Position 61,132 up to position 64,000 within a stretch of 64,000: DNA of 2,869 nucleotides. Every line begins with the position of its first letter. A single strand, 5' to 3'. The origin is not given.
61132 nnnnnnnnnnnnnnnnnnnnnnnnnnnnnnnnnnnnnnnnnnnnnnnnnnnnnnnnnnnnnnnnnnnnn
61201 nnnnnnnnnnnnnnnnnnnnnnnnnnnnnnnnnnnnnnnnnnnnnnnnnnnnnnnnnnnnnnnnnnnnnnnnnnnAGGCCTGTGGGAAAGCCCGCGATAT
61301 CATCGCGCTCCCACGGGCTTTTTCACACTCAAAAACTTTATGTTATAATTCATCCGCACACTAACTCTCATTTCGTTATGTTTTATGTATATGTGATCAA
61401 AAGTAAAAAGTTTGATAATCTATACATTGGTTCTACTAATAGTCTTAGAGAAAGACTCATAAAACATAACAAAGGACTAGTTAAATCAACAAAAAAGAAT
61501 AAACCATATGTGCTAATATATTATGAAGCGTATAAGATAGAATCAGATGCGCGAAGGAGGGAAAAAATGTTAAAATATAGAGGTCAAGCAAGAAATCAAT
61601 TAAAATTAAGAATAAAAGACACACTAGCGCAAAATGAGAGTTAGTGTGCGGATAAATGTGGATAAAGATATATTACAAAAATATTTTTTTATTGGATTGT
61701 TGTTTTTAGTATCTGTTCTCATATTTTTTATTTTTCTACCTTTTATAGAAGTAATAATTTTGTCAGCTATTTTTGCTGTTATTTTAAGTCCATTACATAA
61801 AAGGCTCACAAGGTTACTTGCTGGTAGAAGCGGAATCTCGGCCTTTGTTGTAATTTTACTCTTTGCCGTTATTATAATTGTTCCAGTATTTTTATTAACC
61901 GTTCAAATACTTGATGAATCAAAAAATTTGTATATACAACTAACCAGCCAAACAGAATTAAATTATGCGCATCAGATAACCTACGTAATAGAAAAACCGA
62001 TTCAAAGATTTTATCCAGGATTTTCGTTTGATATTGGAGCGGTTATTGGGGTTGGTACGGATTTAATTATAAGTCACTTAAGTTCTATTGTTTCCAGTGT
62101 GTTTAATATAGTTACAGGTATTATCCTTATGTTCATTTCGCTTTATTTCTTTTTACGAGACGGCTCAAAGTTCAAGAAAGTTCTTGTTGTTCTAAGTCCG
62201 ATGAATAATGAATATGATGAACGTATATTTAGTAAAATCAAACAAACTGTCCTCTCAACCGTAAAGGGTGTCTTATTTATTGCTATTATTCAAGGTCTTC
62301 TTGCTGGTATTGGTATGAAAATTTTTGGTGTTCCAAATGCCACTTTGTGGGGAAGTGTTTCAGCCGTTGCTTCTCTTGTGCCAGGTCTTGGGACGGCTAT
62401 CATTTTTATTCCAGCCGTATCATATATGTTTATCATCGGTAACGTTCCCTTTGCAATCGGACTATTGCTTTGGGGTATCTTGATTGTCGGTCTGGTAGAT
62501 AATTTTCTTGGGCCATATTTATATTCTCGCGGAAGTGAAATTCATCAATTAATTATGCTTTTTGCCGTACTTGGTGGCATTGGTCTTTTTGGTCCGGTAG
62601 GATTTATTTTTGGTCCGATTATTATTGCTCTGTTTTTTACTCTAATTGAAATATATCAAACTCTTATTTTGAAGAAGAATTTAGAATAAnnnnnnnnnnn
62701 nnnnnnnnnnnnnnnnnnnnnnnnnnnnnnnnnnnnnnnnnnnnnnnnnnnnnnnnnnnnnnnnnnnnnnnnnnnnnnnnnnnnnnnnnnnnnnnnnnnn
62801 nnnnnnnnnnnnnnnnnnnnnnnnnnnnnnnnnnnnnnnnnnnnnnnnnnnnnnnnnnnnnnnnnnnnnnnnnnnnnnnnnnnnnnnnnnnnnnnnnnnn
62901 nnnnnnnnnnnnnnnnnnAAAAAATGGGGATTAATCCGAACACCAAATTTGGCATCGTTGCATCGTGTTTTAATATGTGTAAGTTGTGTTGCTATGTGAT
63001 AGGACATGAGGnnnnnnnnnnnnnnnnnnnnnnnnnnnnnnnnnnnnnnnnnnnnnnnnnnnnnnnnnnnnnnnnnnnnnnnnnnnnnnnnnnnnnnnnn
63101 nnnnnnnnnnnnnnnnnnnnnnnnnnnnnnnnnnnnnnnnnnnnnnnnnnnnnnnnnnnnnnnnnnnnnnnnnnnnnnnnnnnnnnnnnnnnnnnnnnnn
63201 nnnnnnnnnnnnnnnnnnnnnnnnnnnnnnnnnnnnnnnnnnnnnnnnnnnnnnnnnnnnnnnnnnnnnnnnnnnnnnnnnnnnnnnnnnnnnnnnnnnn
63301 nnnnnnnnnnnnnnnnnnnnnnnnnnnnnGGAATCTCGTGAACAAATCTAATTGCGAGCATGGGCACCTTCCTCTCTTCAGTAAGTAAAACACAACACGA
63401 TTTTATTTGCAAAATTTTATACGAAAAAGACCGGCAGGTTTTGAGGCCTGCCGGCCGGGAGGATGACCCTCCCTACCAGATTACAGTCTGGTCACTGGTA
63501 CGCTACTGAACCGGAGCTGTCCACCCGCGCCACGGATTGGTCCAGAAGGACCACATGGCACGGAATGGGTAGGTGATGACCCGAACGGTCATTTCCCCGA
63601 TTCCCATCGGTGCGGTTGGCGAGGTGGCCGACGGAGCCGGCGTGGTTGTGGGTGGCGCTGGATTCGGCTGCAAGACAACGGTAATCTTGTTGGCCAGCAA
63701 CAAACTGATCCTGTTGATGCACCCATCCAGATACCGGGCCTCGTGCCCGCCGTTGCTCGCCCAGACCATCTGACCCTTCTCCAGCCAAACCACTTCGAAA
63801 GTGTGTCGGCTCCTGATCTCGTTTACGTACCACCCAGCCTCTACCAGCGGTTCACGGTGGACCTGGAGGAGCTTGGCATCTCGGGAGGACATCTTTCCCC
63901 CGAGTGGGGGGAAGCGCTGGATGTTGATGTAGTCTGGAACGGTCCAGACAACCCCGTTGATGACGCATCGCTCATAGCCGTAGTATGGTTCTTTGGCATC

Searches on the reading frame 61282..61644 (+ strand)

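Call 69: search_protein_families(library=pfam, proteins=[window:61282-61644:+], max_evalue=0.001)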
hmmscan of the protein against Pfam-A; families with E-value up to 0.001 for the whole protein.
window:61282-61644:+ (120 aa): 2 families
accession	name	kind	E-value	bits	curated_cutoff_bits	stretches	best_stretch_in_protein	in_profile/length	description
PF01541.30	GIY-YIG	-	6.4e-14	52.5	22.6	1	33-103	1-74/78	GIY-YIG catalytic domain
PF10544.15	T5orf172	-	0.00041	21.3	20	1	35-103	2-69/101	T5orf172 domain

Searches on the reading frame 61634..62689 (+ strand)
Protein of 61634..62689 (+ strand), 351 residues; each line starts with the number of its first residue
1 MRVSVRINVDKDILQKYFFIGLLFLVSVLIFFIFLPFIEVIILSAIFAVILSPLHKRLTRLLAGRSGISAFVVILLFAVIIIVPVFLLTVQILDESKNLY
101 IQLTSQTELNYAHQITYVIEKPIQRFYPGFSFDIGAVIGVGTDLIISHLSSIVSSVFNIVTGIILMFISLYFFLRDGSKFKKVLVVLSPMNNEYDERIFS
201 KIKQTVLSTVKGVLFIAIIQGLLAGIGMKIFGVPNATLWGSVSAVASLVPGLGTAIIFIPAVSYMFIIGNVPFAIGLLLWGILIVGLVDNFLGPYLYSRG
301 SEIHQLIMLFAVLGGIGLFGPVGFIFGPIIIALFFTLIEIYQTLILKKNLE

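Call 69: search_protein_families(library=pfam, proteins=[window:61634-62689:+], max_evalue=0.001)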
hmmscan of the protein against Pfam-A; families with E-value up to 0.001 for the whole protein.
window:61634-62689:+ (351 aa): 1 family
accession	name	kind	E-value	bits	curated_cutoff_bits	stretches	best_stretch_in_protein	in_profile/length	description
PF01594.21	AI-2E_transport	-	5.5e-45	154.4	34.3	1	22-341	2-326/327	AI-2E family transporter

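Call 95: find_encoding_contigs(protein=window:61634-62689:+, flank=10000, max_places=3)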
Protein window:61634-62689:+ (351 aa): 2 contigs read that carry it; 1 place shown.
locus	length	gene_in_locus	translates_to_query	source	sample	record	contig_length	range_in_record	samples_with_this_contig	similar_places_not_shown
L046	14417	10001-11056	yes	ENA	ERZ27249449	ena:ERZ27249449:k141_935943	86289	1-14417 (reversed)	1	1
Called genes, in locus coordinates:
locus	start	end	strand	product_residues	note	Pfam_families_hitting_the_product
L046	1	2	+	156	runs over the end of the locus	-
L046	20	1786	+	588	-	PF25917:BSH_RND (weak), PF25973:BSH_CzcB (weak), PF25990:Beta-barrel_YknX, PF25975:CzcB_C (faint)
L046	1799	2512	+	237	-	PF00005:ABC_tran, PF02463:SMC_N (faint)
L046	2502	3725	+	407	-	PF12704:MacB_PCD, PF02687:FtsX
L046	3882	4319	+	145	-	-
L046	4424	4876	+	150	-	-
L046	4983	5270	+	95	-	-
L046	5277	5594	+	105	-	-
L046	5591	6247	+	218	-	PF03575:Peptidase_S51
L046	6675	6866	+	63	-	-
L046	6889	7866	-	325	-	PF03703:bPH_2, PF04326:SLFN_AlbA_2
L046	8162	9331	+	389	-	PF01078:Mg_chelatase (faint), PF05496:RuvB_N, PF20720:nSTAND3 (weak), PF00004:AAA, PF07728:AAA_5 (weak), PF13173:AAA_14 (weak), PF16193:AAA_assoc_2, PF12002:MgsA_C, +1 more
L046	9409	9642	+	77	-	-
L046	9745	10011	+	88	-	PF01541:GIY-YIG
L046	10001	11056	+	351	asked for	PF01594:AI-2E_transport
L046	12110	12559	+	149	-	-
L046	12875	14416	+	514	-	?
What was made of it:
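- Tried and rejected: The region was reached through the neighbouring transporter gene instead (call 95).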

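Call 98: search_protein_families(library=pfam, proteins=[L046:11870-12571:-, L046:11522-11779:-, L046:11379-11696:-, L046:11031-11285:-], max_evalue=0.01)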
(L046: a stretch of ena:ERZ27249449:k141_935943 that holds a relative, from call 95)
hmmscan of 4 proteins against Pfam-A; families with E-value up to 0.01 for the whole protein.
L046:11870-12571:- (233 aa): 0 families

L046:11522-11779:- (85 aa): 0 families

L046:11379-11696:- (105 aa): 0 families

L046:11031-11285:- (84 aa): 0 families

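Call 99: search_protein_families(library=padloc, proteins=[L046:11870-12571:-], max_evalue=0.01)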
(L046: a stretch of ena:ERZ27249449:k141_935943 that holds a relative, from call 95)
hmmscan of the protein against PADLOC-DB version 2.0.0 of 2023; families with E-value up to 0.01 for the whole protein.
L046:11870-12571:- (233 aa): 0 families

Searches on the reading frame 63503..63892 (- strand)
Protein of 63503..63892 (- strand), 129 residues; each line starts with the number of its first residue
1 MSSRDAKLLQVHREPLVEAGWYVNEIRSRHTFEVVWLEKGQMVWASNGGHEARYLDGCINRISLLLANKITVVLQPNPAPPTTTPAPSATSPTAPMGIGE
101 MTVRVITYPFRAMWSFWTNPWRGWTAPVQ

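Call 8: search_protein_families(library=pfam, proteins=[window:63503-63892:-], max_evalue=0.01)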
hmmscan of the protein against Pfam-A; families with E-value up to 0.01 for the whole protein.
window:63503-63892:- (129 aa): 0 families

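Call 48: search_protein_families(library=phrogs, proteins=[window:63503-63892:-], max_evalue=0.01)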
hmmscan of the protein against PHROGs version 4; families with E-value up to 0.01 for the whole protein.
window:63503-63892:- (129 aa): 0 families

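Call 49: search_protein_families(library=ncbifam, proteins=[window:63503-63892:-], max_evalue=0.01)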
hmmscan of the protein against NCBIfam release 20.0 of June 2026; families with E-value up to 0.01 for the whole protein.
window:63503-63892:- (129 aa): 0 families

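Call 66: find_encoding_contigs(protein=window:63503-63892:-, flank=10000, max_places=4)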
Protein window:63503-63892:- (129 aa): no gene with exactly this product is on record in the collection.
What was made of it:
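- Tried and rejected: The exact-sequence look-up of the truncated 129-aa ORF at the window end failed (call 66).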
